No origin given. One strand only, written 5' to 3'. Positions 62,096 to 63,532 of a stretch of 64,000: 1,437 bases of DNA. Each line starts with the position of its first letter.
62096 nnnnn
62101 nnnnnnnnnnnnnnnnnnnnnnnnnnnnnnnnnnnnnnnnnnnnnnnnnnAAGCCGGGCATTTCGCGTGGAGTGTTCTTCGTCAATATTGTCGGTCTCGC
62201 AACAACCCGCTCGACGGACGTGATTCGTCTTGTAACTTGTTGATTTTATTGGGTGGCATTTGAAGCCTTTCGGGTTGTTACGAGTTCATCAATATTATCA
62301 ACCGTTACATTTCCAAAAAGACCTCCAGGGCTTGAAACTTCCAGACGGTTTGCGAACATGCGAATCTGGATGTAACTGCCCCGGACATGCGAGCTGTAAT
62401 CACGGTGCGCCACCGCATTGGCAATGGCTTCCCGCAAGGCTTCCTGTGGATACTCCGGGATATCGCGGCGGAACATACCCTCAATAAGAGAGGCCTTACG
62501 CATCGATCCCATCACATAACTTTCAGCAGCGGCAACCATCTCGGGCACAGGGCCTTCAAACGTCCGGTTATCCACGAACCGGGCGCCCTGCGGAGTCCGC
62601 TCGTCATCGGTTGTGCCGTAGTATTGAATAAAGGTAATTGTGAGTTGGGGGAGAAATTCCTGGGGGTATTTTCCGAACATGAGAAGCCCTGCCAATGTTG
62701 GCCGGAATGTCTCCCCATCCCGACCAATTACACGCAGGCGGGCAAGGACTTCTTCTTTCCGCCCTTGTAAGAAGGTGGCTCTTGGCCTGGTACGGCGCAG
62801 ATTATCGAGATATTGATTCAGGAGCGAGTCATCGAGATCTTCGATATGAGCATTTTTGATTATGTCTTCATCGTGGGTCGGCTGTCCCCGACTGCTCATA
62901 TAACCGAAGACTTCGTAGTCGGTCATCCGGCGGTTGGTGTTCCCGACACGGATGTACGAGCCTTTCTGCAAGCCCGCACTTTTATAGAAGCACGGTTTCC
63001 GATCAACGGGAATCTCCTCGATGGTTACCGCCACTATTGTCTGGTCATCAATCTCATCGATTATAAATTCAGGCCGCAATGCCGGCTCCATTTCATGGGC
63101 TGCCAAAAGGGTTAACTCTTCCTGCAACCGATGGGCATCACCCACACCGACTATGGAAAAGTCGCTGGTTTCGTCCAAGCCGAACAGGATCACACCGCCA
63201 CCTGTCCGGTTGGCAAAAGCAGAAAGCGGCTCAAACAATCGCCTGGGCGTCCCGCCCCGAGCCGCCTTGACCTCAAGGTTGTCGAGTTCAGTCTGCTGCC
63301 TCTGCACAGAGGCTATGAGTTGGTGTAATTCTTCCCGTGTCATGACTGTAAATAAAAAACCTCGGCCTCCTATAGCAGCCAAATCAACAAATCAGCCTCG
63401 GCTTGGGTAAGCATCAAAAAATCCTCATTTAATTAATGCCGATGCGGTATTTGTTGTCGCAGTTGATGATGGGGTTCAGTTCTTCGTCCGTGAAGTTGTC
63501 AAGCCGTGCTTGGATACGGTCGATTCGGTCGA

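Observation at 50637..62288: A 99-bp MITE family: three 100%-identical copies with 8-9 bp target duplications, one diverged copy and one fragment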

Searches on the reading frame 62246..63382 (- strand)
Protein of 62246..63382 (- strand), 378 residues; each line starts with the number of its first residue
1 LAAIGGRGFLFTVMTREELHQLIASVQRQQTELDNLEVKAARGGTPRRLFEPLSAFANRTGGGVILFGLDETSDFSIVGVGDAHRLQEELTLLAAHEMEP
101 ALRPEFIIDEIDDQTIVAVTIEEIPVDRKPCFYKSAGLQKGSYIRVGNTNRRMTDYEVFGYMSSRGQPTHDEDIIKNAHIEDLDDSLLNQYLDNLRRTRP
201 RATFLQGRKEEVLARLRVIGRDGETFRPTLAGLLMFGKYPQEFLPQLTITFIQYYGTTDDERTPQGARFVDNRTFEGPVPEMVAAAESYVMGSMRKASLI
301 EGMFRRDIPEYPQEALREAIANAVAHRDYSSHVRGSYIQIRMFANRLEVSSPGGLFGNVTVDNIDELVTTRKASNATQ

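Call 15: search_protein_families(library=pfam, proteins=[window:62246-63382:-], max_evalue=0.01)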
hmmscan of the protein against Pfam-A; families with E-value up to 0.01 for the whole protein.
window:62246-63382:- (378 aa): 2 families
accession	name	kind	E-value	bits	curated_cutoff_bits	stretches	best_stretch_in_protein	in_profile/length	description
PF04326.19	SLFN_AlbA_2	-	1.1e-14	55.4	25.3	1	34-154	3-118/118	Schlafen, AlbA_2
PF13749.12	HATPase_c_4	-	1.6e-08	34.8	26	1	335-376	1-42/89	Putative ATP-dependent DNA helicase recG C-terminal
